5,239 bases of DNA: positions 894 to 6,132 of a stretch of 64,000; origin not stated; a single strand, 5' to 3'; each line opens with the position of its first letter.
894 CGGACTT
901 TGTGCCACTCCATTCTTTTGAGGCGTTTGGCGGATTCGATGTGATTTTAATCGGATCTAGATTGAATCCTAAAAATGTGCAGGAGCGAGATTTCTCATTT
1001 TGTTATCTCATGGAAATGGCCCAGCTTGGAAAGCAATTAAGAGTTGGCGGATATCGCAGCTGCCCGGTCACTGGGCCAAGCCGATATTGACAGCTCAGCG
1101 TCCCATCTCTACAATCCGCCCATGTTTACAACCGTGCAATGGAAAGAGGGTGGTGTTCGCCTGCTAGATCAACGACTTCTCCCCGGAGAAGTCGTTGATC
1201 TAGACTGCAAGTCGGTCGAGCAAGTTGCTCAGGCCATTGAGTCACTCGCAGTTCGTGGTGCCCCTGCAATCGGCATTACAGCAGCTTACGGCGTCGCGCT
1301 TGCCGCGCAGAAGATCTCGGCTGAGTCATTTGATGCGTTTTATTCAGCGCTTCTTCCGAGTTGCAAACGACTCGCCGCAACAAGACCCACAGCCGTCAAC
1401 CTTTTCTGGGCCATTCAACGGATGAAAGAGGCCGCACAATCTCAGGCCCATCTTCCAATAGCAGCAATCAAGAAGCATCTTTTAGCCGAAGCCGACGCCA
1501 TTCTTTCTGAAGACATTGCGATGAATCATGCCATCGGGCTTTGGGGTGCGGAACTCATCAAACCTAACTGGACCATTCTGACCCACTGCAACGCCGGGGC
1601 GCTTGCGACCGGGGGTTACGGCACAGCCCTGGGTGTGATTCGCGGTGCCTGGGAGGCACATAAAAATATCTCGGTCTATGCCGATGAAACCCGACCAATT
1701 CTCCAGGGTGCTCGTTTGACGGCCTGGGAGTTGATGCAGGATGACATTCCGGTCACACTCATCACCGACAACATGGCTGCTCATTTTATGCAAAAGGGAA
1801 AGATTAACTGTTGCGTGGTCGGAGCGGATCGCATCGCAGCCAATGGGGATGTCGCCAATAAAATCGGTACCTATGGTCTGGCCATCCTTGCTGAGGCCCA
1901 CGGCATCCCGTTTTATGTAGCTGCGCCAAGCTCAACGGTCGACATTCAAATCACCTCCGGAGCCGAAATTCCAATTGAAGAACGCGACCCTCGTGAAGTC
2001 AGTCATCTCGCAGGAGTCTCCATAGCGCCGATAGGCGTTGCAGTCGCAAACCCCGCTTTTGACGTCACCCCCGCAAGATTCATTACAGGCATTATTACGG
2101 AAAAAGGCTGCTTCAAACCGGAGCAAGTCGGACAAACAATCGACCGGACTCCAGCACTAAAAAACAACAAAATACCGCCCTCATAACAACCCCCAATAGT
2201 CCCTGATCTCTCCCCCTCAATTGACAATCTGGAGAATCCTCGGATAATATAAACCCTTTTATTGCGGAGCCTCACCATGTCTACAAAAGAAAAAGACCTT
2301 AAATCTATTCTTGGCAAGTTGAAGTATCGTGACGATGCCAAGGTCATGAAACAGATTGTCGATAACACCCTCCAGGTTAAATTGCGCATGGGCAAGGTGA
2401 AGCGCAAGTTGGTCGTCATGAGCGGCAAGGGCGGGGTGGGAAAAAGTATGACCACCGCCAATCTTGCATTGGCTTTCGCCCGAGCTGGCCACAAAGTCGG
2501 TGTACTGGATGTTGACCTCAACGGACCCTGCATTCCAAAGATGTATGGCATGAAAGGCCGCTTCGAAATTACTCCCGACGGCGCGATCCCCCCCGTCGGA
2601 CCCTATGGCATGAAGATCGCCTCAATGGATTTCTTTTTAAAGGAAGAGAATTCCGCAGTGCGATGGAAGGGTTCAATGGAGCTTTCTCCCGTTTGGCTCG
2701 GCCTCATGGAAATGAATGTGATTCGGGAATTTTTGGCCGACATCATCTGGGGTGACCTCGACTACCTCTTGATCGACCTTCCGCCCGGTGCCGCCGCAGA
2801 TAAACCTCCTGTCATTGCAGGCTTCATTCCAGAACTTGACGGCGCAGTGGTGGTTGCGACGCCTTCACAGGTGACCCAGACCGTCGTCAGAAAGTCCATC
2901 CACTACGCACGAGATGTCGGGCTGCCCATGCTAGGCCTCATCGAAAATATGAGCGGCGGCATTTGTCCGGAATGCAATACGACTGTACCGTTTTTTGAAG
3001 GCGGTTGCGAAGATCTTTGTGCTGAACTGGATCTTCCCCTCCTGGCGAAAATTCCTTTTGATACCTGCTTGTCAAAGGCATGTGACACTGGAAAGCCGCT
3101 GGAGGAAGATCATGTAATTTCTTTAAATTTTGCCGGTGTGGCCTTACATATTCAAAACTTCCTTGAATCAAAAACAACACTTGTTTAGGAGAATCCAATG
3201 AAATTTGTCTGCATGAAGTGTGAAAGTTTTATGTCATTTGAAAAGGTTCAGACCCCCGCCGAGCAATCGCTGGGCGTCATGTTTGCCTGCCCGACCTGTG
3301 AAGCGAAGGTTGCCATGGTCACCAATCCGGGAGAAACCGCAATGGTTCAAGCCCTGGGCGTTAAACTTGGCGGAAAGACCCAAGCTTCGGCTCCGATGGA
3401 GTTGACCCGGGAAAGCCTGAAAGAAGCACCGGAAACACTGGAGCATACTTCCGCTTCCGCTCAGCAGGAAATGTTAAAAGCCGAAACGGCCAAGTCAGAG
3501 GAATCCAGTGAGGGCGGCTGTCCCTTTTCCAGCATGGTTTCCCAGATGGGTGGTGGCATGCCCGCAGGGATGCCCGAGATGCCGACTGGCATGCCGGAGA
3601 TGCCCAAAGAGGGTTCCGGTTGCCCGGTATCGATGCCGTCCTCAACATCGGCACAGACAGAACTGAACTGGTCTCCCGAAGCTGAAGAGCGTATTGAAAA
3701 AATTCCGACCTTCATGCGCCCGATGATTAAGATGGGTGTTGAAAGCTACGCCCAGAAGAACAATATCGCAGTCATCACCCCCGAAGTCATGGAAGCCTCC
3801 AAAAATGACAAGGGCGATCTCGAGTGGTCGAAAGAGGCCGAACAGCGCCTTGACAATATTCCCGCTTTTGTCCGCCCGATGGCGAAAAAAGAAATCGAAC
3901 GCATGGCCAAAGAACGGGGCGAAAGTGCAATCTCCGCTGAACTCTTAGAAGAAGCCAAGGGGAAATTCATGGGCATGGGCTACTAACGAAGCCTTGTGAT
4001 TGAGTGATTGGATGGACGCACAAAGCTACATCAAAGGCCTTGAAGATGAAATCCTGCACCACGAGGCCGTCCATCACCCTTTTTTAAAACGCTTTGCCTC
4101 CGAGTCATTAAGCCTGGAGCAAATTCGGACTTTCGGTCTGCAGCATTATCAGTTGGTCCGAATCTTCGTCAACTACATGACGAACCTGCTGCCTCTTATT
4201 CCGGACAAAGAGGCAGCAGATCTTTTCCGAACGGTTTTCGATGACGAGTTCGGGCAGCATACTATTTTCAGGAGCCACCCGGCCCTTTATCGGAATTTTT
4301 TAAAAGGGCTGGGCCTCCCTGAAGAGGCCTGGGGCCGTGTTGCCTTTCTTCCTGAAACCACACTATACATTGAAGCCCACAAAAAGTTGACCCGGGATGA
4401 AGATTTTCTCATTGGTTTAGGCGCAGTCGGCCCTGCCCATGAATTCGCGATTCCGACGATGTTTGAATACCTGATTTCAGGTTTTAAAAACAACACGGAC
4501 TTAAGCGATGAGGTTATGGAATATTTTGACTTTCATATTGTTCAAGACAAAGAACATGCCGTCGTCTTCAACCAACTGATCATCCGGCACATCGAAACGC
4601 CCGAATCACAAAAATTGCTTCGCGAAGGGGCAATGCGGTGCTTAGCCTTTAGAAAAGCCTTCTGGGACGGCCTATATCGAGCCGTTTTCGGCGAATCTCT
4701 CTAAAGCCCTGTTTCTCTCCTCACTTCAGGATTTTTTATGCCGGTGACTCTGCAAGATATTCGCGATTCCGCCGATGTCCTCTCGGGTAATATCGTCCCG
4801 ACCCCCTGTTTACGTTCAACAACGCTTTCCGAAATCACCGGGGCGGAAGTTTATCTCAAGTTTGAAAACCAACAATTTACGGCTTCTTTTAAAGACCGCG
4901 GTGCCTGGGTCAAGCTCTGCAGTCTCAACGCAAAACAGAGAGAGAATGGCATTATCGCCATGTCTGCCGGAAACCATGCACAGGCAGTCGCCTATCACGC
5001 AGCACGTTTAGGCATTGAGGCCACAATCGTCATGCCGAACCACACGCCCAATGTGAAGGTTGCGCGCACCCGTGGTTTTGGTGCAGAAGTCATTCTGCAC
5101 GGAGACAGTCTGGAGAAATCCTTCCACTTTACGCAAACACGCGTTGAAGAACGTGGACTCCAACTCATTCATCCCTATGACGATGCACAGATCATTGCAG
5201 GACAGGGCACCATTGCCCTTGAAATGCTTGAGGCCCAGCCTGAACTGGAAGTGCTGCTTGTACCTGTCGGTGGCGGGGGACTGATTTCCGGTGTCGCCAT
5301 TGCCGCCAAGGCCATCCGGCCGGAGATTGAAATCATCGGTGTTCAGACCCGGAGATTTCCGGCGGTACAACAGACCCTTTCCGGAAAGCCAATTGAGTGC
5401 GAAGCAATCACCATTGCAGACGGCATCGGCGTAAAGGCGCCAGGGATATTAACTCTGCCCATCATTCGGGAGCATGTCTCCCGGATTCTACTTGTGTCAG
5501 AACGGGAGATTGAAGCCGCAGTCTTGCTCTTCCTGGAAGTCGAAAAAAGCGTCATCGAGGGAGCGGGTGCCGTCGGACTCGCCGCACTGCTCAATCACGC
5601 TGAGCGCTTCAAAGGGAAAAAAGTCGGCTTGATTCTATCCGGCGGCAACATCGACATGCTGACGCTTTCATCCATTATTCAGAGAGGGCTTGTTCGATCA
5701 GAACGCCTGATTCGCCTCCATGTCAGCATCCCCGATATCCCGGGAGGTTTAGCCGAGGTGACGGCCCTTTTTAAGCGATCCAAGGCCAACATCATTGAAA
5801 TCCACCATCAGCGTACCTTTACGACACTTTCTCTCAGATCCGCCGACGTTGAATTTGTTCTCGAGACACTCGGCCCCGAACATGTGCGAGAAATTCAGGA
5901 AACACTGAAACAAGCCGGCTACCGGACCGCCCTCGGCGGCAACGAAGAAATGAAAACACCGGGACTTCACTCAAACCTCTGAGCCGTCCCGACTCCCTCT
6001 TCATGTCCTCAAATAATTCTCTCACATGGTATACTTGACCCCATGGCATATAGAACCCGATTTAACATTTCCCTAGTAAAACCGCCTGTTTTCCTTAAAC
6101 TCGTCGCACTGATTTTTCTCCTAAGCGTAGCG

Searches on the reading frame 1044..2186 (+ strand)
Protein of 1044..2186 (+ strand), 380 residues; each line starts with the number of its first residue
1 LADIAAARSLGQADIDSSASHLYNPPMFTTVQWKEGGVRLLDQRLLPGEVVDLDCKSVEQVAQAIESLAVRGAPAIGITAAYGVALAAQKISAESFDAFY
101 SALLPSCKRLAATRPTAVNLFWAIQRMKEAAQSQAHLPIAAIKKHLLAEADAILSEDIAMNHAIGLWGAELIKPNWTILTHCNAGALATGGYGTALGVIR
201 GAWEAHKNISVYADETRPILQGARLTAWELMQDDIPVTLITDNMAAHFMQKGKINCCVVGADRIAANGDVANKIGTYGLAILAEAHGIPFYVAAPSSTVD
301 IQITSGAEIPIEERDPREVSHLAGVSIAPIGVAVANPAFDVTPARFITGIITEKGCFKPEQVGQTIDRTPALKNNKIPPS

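Call 85: search_protein_families(library=pfam, proteins=[window:1044-2186:+], max_evalue=0.00001)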
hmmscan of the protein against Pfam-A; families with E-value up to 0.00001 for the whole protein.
window:1044-2186:+ (380 aa): 1 family
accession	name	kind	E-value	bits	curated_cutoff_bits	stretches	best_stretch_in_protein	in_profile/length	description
PF01008.23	IF-2B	-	7.7e-93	311.2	22.4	1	70-359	2-280/280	Initiation factor 2 subunit family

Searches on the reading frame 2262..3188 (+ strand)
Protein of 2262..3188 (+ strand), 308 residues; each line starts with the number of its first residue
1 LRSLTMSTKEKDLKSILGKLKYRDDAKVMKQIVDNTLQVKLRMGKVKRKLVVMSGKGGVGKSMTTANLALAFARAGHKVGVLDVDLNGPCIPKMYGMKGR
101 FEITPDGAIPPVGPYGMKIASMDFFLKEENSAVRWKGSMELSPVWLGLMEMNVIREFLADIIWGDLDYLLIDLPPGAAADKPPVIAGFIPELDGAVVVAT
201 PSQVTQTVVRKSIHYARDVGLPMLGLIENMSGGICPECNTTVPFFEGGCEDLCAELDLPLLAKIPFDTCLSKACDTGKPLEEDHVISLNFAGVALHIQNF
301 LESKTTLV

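Call 85: search_protein_families(library=pfam, proteins=[window:2262-3188:+], max_evalue=0.00001)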
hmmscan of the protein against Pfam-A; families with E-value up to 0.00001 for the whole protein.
window:2262-3188:+ (308 aa): 3 families
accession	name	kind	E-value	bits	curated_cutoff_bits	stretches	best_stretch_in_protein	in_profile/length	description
PF10609.15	ParA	-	1.1e-69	235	27.1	1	45-282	1-227/246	NUBPL iron-transfer P-loop NTPase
PF01656.29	CbiA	-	4.2e-14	53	25.4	1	50-280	1-125/125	CobQ/CobB/MinD/ParA nucleotide binding domain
PF13614.12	AAA_31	-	2.9e-07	31.1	27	1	49-86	3-40/177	AAA domain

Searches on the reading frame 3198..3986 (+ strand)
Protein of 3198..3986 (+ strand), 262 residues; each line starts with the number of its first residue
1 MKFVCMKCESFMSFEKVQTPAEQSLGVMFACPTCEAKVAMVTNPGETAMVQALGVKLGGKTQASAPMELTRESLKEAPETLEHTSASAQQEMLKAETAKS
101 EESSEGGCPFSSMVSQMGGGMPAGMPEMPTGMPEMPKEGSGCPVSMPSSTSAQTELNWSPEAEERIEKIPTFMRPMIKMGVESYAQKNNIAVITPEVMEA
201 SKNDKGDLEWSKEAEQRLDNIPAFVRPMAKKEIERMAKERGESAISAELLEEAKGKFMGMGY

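Call 85: search_protein_families(library=pfam, proteins=[window:3198-3986:+], max_evalue=0.00001)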
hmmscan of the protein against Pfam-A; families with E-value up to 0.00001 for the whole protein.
window:3198-3986:+ (262 aa): 1 family
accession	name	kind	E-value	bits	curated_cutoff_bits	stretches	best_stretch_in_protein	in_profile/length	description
PF08369.16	PCP_red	-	5.6e-34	116.4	32.5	2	210-254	1-45/45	Proto-chlorophyllide reductase 57 kD subunit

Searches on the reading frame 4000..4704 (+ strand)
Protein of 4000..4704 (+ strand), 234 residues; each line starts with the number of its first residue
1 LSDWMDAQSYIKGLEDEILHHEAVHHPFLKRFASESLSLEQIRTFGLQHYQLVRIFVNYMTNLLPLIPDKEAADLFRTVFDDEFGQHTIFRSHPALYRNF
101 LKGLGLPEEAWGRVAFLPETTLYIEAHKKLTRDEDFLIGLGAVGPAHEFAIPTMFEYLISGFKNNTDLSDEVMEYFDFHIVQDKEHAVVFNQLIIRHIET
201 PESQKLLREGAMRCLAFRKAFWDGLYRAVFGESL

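Call 85: search_protein_families(library=pfam, proteins=[window:4000-4704:+], max_evalue=0.00001)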
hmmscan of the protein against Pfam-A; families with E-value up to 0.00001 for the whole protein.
window:4000-4704:+ (234 aa): 2 families
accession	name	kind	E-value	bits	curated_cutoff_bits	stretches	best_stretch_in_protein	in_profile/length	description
PF14518.11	Haem_oxygenas_2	-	3.1e-24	86.2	28.9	1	44-218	2-176/177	Iron-containing redox enzyme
PF03070.21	TENA_THI-4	-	3.5e-10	40.4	22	1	21-227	9-209/210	TENA/THI-4/PQQC family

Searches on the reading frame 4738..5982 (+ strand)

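Call 85: search_protein_families(library=pfam, proteins=[window:4738-5982:+], max_evalue=0.00001)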
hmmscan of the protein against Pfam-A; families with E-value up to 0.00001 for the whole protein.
window:4738-5982:+ (414 aa): 2 families
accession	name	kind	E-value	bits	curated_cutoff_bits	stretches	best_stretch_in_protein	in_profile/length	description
PF00291.31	PALP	-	2.5e-77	260.6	35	1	16-302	2-295/295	Pyridoxal-phosphate dependent enzyme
PF01842.31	ACT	-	1.4e-06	28.4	27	1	329-392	5-63/66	ACT domain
